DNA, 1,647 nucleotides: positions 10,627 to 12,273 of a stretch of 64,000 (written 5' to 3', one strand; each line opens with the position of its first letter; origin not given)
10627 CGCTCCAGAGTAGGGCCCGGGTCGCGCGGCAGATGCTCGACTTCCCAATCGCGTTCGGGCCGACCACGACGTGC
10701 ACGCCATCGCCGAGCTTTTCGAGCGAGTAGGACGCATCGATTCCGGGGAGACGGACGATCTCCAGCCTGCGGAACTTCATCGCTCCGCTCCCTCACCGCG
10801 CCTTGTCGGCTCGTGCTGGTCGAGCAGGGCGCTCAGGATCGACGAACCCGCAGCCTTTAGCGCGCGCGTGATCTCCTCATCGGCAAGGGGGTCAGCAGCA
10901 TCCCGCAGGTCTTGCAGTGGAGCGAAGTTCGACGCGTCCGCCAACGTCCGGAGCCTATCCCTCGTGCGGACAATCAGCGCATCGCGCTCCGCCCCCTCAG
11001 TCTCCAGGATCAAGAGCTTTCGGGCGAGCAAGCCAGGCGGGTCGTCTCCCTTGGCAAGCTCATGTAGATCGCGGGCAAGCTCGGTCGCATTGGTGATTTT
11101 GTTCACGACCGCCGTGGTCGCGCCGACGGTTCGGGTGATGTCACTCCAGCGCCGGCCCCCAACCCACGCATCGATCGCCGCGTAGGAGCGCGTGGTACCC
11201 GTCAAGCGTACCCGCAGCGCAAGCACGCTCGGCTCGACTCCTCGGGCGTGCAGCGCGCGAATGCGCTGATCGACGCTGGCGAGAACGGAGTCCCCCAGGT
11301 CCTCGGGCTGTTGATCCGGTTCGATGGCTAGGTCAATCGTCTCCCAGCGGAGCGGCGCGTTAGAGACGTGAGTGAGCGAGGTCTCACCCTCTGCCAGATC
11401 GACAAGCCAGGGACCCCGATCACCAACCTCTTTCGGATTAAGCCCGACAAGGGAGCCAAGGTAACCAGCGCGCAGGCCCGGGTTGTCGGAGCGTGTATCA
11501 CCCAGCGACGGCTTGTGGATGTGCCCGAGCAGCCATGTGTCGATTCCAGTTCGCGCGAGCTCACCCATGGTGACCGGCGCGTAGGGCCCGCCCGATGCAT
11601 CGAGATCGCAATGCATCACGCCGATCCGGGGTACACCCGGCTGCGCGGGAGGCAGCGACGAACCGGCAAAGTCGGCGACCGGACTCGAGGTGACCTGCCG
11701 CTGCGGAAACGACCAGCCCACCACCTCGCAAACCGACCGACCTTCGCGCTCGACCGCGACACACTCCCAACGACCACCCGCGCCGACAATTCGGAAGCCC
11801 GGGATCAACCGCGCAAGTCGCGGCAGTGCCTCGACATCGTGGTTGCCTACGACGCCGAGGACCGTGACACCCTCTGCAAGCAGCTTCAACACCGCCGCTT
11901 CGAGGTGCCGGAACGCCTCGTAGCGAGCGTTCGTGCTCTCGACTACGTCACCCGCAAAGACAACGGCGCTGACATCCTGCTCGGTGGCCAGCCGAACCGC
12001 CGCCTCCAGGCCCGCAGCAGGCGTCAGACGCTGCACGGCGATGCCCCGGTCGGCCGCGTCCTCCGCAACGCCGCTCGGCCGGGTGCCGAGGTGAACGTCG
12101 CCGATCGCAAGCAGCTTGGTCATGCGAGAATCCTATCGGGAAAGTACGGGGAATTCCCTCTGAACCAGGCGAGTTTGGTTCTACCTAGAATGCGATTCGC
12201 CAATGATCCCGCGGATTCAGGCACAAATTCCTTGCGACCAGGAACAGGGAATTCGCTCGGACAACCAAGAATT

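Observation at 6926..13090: Rad50/SbcC-like ATPase plus Mre11/SbcD-like nuclease pair as a repeat-bracketed cassette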

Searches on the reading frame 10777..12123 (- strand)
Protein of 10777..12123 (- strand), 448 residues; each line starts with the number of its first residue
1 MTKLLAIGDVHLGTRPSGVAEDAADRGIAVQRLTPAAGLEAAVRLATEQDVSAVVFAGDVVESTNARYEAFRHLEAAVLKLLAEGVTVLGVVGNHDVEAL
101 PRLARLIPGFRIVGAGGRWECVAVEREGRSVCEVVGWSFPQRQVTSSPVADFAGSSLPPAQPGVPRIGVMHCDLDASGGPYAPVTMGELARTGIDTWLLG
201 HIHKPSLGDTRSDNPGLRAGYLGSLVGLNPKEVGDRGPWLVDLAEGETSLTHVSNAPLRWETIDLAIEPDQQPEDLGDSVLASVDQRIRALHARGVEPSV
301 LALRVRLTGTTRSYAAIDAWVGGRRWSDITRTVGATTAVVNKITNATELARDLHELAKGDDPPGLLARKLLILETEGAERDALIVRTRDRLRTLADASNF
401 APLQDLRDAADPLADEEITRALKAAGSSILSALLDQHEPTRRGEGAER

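Call 10: search_protein_families(library=pfam, proteins=[window:10777-12123:-], max_evalue=0.01)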
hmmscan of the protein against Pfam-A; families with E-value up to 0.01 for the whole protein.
window:10777-12123:- (448 aa): 2 families
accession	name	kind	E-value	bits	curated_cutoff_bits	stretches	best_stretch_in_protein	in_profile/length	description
PF00149.33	Metallophos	-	3.4e-08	34.6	21.5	1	3-205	2-191/191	Calcineurin-like phosphoesterase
PF12850.12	Metallophos_2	-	0.00016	22.2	27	1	37-208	14-122/154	Calcineurin-like phosphoesterase superfamily domain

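Call 11: search_protein_families(library=padloc, proteins=[window:10777-12123:-], max_evalue=0.01)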
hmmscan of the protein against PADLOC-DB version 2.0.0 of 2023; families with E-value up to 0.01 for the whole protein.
window:10777-12123:- (448 aa): 0 families

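Call 12: search_protein_families(library=ncbifam, proteins=[window:10777-12123:-], max_evalue=0.01)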
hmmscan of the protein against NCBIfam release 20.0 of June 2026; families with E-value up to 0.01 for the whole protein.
window:10777-12123:- (448 aa): 6 families
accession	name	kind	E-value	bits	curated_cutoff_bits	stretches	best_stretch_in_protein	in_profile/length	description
TIGR04123.1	P_estr_lig_assc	hypoth_equivalog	6.6e-07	28.9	150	1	3-99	22-113/207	ligase-associated DNA damage response endonuclease PdeM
NF041030.1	Mre11_Halo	equivalog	2.4e-05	23.7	550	1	1-97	1-88/361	DNA double-strand break repair protein Mre11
TIGR00619.1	sbcd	subfamily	0.00022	21.1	77.65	1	4-98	3-88/252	exonuclease subunit SbcD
NF008460.0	PRK11340.1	equivalog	0.004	16.6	188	1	30-98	60-125/271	phosphodiesterase YaeI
NF041031.1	Mre11_Sulfo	equivalog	0.0046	16.3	500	1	4-97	2-86/374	DNA double-strand break repair protein Mre11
NF008206.2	PRK10966.1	equivalog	0.0081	15.3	450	0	44-99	33-88/380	exonuclease subunit SbcD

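Call 15: find_related_loci(query=window:10777-12123:-, collection=genome_contigs, flank=10000)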
Query window:10777-12123:- (448 aa) in genome_contigs; peptide patterns used: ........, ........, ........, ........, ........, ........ (x = any residue, [..] = any of these).
337 stretches matched a pattern; 3 encode a relative of the query (tblastn E <= 1e-3); 3 distinct loci.
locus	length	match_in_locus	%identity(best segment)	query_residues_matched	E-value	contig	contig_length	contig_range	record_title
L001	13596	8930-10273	83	1-448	0e+0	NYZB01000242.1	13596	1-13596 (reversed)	MAG: Deltaproteobacteria bacterium isolate ARS66 MHASMcontig_453349, whole genome shotgun sequence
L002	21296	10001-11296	39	1-442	2e-81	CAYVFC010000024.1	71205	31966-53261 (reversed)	MAG TPA_asm: uncultured Sandaracinaceae bacterium isolate binchicken_co178_212 genome assembly, contig: NODE_719_length_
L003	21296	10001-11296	39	3-436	6e-75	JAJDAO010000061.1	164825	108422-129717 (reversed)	MAG: Deltaproteobacteria bacterium isolate OFTM73 OFTM73_60, whole genome shotgun sequence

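Call 24: find_encoding_contigs(protein=window:10777-12123:-, flank=10000, max_places=6)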
Protein window:10777-12123:- (448 aa): no gene with exactly this product is on record in the collection.

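Call 52: search_solved_structures(query=window:10777-12123:-, max_evalue=1)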
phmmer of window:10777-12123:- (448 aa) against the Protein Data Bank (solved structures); distinct sequences matched with E-value up to 1: 3.
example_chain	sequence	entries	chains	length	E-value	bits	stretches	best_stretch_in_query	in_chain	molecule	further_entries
1ii7_A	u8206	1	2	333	0.29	13.2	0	38-117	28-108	Mre11 nuclease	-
3dsc_A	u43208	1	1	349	0.33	13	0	38-117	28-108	DNA double-strand break repair protein mre11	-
7dog_A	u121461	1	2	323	0.65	12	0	40-97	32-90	Nuclease SbcCD subunit D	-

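Call 57: find_homologous_proteins(query=window:10777-12123:-)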
Query window:10777-12123:- (448 aa): 1712 proteins with E <= 0.001 among 8000 candidates; the best 120 are listed.
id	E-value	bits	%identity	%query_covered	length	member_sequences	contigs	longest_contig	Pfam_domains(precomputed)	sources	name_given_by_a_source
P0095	3.4e-290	980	100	100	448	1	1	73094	PF00149.34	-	-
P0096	1.8e-252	856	88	100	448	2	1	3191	PF00149.34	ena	-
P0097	8.6e-249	844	87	100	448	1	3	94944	PF00149.34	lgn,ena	-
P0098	7.9e-239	811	83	100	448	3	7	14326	PF00149.34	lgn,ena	-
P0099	6.5e-202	689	69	100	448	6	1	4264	PF00149.34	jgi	jgi:DNA repair exonuclease SbcCD nuclease subunit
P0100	8.5e-168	577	61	100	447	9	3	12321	PF12850.13,PF00149.34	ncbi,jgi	jgi:exonuclease SbcD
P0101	1.7e-158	546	57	99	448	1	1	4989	PF00149.34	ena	-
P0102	2.3e-140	486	53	99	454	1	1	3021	PF12850.13,PF00149.34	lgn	-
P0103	1.7e-135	470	53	97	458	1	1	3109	PF00149.34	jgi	jgi:DNA repair exonuclease SbcCD nuclease subunit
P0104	1.3e-134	468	58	86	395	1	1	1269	PF00149.34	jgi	jgi:DNA repair exonuclease SbcCD nuclease subunit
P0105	6.3e-134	465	52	98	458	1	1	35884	PF12850.13,PF00149.34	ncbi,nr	ncbi:MAG: DNA repair exonuclease [bacterium]|nr:DNA repair exonuclease [bacterium]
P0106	2.2e-133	463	52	98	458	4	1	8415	PF00149.34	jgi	jgi:hypothetical protein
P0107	4.7e-133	462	52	99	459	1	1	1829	PF12850.13,PF00149.34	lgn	-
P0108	1.1e-132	461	53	97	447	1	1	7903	PF12850.13,PF00149.34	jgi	-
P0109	1.1e-132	461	50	99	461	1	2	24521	PF12850.13,PF00149.34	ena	-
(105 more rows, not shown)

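Call 62: find_related_loci(query=A6, collection=genome_contigs, flank=8000)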
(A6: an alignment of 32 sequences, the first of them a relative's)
Query A6 (448 aa) in genome_contigs; peptide patterns used: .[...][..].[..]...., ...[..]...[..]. (x = any residue, [..] = any of these).
599 stretches matched a pattern (row limit reached: there are more); 184 encode a relative of the query (tblastn E <= 1e-3); the best 80 are kept; 80 distinct loci.
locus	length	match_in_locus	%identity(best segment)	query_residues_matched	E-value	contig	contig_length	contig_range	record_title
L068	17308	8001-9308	50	4-441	4e-126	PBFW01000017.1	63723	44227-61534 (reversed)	MAG: Deltaproteobacteria bacterium isolate SP3084 MHASMcontig_591013, whole genome shotgun sequence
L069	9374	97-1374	51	4-439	1e-121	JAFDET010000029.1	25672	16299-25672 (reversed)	MAG: Deltaproteobacteria bacterium isolate Meg19_46_Bin_213 Meg19_46_Bin_213_scaffold_4372, whole genome shotgun sequenc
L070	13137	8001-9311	47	2-437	4e-121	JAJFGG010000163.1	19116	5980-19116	MAG: Alphaproteobacteria bacterium isolate OFTM58 OFTM58_162, whole genome shotgun sequence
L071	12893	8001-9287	48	4-436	4e-119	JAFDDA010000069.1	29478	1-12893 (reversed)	MAG: Deltaproteobacteria bacterium isolate Meg19_02_Bin_151 Meg19_02_Bin_151_scaffold_1955, whole genome shotgun sequenc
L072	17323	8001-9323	48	4-436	5e-118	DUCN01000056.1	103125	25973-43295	MAG TPA_asm: Myxococcales bacterium isolate UWMA-0330 NODE_309_length_103125_cov_0.176179, whole genome shotgun sequence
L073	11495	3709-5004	47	4-434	3e-116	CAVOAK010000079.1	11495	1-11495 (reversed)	MAG: Alphaproteobacteria bacterium isolate CBN3_323.63 genome assembly, contig: Ga0302135_10002284, whole genome shotgun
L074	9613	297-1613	52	3-445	2e-115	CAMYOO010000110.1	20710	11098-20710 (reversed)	MAG: uncultured delta proteobacterium isolate FCS_M_Myxococcota_03 genome assembly, contig: scaffold_6692, whole genome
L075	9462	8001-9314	47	2-438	9e-116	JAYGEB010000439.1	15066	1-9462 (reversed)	MAG: Alphaproteobacteria bacterium isolate OC6_4000m_MAG_82 OC6_4000m_contig_2937141, whole genome shotgun sequence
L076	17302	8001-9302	48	2-438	4e-115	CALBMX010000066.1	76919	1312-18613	MAG TPA_asm: uncultured bacterium isolate ERR2206780_bin.130_CONCOCT_v1.1_MAG genome assembly, contig: ERZ890250.88, who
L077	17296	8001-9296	46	4-434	2e-114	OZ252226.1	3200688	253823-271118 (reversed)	MAG: Candidatus Foliamicus sp. isolate d29f3963-6957-41e9-9ff2-16a1be17ee2c genome assembly, chromosome: 1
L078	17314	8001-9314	46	2-444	3e-114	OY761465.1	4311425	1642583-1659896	MAG: Candidatus Binatia bacterium isolate d3e24e22-6b5b-4867-8422-75782eed2520 genome assembly, chromosome: 1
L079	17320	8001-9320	47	1-439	3e-114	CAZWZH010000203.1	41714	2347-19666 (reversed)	MAG TPA_asm: uncultured Pseudomonadales bacterium isolate SRP338948_co1_131 genome assembly, contig: k141_80161, whole g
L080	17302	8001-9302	47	2-434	7e-114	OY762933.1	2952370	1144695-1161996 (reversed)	MAG: Gammaproteobacteria bacterium isolate 8747c98c-8292-48b6-a6db-266d0caa829b genome assembly, chromosome: 1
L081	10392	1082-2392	46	3-438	5e-113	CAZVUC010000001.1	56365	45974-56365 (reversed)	MAG TPA_asm: uncultured Syntrophobacterales bacterium isolate SRP338948_co1_39 genome assembly, contig: k141_258961, who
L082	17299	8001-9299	47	3-434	1e-112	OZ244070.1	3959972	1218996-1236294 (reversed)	MAG: uncultured Candidatus Binatia bacterium isolate f57e87d9-6197-413a-b43d-c6892e6158a2 genome assembly, chromosome: 1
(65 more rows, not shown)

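Call 68: predict_structure(alignment_id=A6)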
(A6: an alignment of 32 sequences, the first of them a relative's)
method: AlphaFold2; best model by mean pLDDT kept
length: 448 residues; sequences in the alignment: 32
mean_pLDDT: 84.5   pTM: 0.79
mean pLDDT of the five models: 84.5, 82.4, 81.4, 80.2, 80.0
residues with pLDDT >= 90: 214; 70-90: 177; 50-70: 33; < 50: 24
segments of 3 or more residues with pLDDT < 50: 398-409, 439-448
pLDDT, mean of each block of 10 residues (from residue 1): 90 74 84 88 95 93 59 92 96 88 91 93 91 94 88 73 90 74 87 90 72 74 81 88 86 90 94 93 95 93 94 91 88 93 90 89 92 89 91 63 40 81 89 72 33
secondary structure, 60 per line:
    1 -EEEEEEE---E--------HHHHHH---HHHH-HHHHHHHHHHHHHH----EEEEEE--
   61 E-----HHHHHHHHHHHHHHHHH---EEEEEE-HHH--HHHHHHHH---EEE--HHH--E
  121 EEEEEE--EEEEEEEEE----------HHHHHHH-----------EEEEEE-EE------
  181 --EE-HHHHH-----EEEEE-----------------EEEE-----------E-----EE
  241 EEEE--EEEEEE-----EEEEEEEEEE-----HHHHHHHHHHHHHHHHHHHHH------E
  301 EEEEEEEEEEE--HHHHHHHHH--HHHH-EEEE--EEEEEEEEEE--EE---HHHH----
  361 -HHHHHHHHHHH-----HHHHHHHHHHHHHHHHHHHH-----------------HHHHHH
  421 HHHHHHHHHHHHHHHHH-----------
elements in order: E2-8 H21-26 H30-33 H35-48 E53-58 H67-83 E87-92 H99-106 E110-112 E120-126 E129-137 H148-154 E166-171 H186-190 E196-200 E218-221 E239-244 E247-252 E258-267 H273-293 E300-311 H314-322 H325-328 E330-333 E336-345 H353-356 H362-372 H378-397 H415-437

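Call 70: search_protein_families(library=pfam, alignment_id=A7, max_evalue=0.00001)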
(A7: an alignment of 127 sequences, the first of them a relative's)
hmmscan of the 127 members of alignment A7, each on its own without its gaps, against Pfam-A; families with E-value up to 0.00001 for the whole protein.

A. member 1, L068:5612-6910:+ (432 aa): 0 families

B. families by the number of members that match (of 127 scanned): 122 families (the first 25 are shown)
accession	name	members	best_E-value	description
PF13419.12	HAD_2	4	1.3e-32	Haloacid dehalogenase-like hydrolase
PF00702.32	Hydrolase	4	1.5e-29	haloacid dehalogenase-like hydrolase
PF13242.12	Hydrolase_like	4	3.6e-12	HAD-hyrolase-like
PF00587.30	tRNA-synt_2b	3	2.4e-33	tRNA synthetase class II core domain (G, H, P, S and T)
PF04073.20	tRNA_edit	3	3e-22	Aminoacyl-tRNA editing domain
PF03129.25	HGTP_anticodon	3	7.2e-19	Anticodon binding domain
PF03883.20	H2O2_YaaD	2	7.7e-83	Peroxide stress protein YaaA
PF00005.33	ABC_tran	2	5.1e-48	ABC transporter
PF04828.22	GFA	2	7.2e-48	Glutathione-dependent formaldehyde-activating enzyme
PF13635.12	DUF4143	2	4.6e-43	Domain of unknown function (DUF4143)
PF12848.13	ABC_tran_Xtn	2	1.4e-30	ABC transporter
PF13489.12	Methyltransf_23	2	1.3e-24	Methyltransferase domain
PF13173.12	AAA_14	2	3.6e-22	AAA domain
PF08241.18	Methyltransf_11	2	1.8e-21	Methyltransferase domain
PF13847.12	Methyltransf_31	2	3.6e-20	Methyltransferase domain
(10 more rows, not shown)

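Call 72: fold_search(model_id=the predicted structure, library=pdb)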
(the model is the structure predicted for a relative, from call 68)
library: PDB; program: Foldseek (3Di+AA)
matches with E <= 10: 1305; with E <= 0.001: 99
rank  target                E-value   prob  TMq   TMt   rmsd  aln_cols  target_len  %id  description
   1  4tug_C                5.7e-13  1.00  0.49  0.66   5.7       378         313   16  Crystal structure of MjMre11-DNA2 complex (released 2014-10-15)
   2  9q9j_E                6.7e-13  1.00  0.49  0.46  20.4       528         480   13  Cryo-EM structure of human Mre11-Rad50-Nbs1 (MRN) complex bound to DNA and telomeric factor TRF2 fragment (438-542) (released 2025-10-01)
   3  3tho_B                7.1e-13  1.00  0.49  0.58  12.4       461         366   17  Crystal structure of Mre11:Rad50 in its ATP/ADP bound state (released 2011-10-12)
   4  7yzp_B                1.0e-12  1.00  0.47  0.57   9.2       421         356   16  Hairpin-bound state of the E. coli Mre11-Rad50 (SbcCD) head complex bound to ADP and a DNA hairpin (released 2022-08-17)
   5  9q9i_E                1.0e-12  1.00  0.51  0.49  19.1       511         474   14  Cryo-EM structure of human Mre11-Rad50-Nbs1 complex bound to DNA (released 2025-10-01)
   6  5dny_C                1.1e-12  1.00  0.48  0.58  13.5       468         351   15  Structure of the ATPrS-Mre11/Rad50-DNA complex (released 2016-02-24)
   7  3av0_A                1.2e-12  1.00  0.48  0.57  11.0       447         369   14  Crystal structure of Mre11-Rad50 bound to ATP S (released 2011-05-25)
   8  6s85_A                1.2e-12  1.00  0.50  0.57  10.6       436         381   18  Cutting state of the E. coli Mre11-Rad50 (SbcCD) head complex bound to ADP and dsDNA. (released 2019-09-04)
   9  5dny_A                1.3e-12  1.00  0.47  0.58  10.9       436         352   16  Structure of the ATPrS-Mre11/Rad50-DNA complex (released 2016-02-24)
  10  7zr1_A                1.4e-12  1.00  0.49  0.43  24.4       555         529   12  Chaetomium thermophilum Mre11-Rad50-Nbs1 complex bound to ATPyS (composite structure) (released 2023-01-11)
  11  4tug_A                1.6e-12  1.00  0.49  0.67   5.5       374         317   17  Crystal structure of MjMre11-DNA2 complex (released 2014-10-15)
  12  4fcx_B                1.9e-12  1.00  0.48  0.57   6.2       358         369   16  S.pombe Mre11 apoenzym (released 2012-06-20)
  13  7yzp_A                2.0e-12  1.00  0.48  0.55  10.8       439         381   17  Hairpin-bound state of the E. coli Mre11-Rad50 (SbcCD) head complex bound to ADP and a DNA hairpin (released 2022-08-17)
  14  9q9j_D                2.3e-12  1.00  0.51  0.49  19.3       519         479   13  Cryo-EM structure of human Mre11-Rad50-Nbs1 (MRN) complex bound to DNA and telomeric factor TRF2 fragment (438-542) (released 2025-10-01)
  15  9q9m_D                3.0e-12  1.00  0.51  0.48  19.2       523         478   14  Cryo-EM structure of human Mre11-Rad50-Nbs1 (MRN) complex bound to DNA and telomeric factor TRF2 (released 2025-10-01)
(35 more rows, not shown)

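Call 75: search_protein_families(library=pfam, alignment_id=A8, max_evalue=0.00001)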
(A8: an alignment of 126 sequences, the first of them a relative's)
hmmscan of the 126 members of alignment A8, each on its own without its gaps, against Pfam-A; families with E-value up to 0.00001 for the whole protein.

A. member 1, L068:12872-13204:+ (110 aa): 0 families

B. families by the number of members that match (of 126 scanned): 111 families (the first 25 are shown)
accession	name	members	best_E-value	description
PF07883.17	Cupin_2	4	9.6e-09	Cupin domain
PF00909.26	Ammonium_transp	3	9.2e-114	Ammonium Transporter Family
PF13245.12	AAA_19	3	3.9e-33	AAA domain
PF13419.12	HAD_2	3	4.9e-32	Haloacid dehalogenase-like hydrolase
PF00702.32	Hydrolase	3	2.6e-30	haloacid dehalogenase-like hydrolase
PF00557.29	Peptidase_M24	3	1.2e-29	Metallopeptidase family M24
PF13604.12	AAA_30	3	3.3e-26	AAA domain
PF16867.11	DMSP_lyase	3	5.1e-20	Dimethlysulfonioproprionate lyase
PF13086.12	AAA_11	3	1.1e-19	AAA domain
PF00027.35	cNMP_binding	3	3e-19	Cyclic nucleotide-binding domain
PF01321.24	Creatinase_N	3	8.7e-19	Creatinase/Prolidase N-terminal domain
PF01850.27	PIN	3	4.6e-16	PIN domain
PF02675.21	AdoMet_dc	3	1.2e-14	S-adenosylmethionine decarboxylase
PF12710.13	HAD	3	1.4e-14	haloacid dehalogenase-like hydrolase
PF13545.12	HTH_Crp_2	3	1.2e-10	Crp-like helix-turn-helix domain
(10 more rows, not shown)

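Call 76: search_dna_similar(query=window:10777-12123:-, collection=plasmids, mode=protein, max_evalue=1e-10, max_rows=15)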
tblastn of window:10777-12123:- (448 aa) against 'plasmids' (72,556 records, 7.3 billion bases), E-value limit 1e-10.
Records with a match: 106; places in all: 107; records where one place covers at least 80% of the query: 11.
Best place of each record, by identity: <60% 106.
By first word of the organism name: Rhizobium 45; Burkholderia 6; Aminobacter 5; Sphingobium 4; Roseibium 4; Sphingomonas 3; Natrinema 2; Paraburkholderia 2; Pseudosulfitobacter 2; Phyllobacterium 2; and 29 more.
By predicted mobility (MOB-suite, as given by PLSDB): non-mobilizable 64; conjugative 34; mobilizable 8.
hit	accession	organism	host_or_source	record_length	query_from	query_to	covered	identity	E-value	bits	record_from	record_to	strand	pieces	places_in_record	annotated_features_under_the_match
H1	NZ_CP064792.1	Halapricum desulfuricans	Elton hypersaline lake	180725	3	438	97%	34.5%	2e-49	188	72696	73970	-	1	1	DNA repair exonuclease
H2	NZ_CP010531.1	Haloarcula sp. CBA1115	monoisolate,Solar salt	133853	3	438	97%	32.7%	1e-46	179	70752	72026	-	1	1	DNA repair exonuclease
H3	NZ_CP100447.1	Natrinema caseinilyticum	marine sediment,sediment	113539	3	438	97%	32.1%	4e-46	178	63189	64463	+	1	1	DNA repair exonuclease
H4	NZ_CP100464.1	Salinigranum marinum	cell culture,Saline soil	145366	3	438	97%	31.1%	1e-40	162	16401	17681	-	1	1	DNA repair exonuclease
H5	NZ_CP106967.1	Haloferax alexandrinus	-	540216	3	436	97%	30.9%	7e-42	166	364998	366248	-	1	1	DNA repair exonuclease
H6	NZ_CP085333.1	Haladaptatus salinisoli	cell culture,saline soil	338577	4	441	98%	30.5%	2e-45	176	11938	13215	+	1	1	DNA repair exonuclease | AAA family ATPase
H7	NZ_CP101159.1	Natronosalvus amylolyticus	cell culture,sediment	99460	3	361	80%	34.7%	7e-48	183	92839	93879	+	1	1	DNA repair exonuclease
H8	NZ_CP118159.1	Halosimplex aquaticum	cell culture,solar salterns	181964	3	361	80%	33.4%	7e-45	174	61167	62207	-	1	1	DNA repair exonuclease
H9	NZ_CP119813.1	Halorussus caseinilyticus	cell culture,coastal saline-alkali land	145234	3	365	81%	32.7%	5e-36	149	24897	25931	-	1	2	DNA repair exonuclease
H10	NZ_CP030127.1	Indioceanicola profundi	sediment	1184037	3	317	70%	32.2%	9e-23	108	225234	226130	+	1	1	none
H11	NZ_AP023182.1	Paraburkholderia sp. PGU19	Physopelta gutta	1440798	3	376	83%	25.5%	5e-15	85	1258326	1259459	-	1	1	record has no annotation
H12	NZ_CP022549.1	Sphingorhabdus sp. YGSMI21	cell culture,West sea sediment in South ...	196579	4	314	69%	29.8%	2e-22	108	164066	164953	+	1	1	DNA repair exonuclease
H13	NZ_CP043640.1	Sphingomonas sp. NBWT7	pure culture,soil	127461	4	314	69%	29.5%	2e-21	105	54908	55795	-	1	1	DNA repair exonuclease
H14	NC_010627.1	Paraburkholderia phymatum STM815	-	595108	3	376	83%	24.5%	8e-13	79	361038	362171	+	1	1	DNA repair exonuclease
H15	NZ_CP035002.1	Rhizobium acidisoli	Phaseolus vulgaris,root nodule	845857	3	312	69%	29.5%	2e-13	80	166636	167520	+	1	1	DNA repair exonuclease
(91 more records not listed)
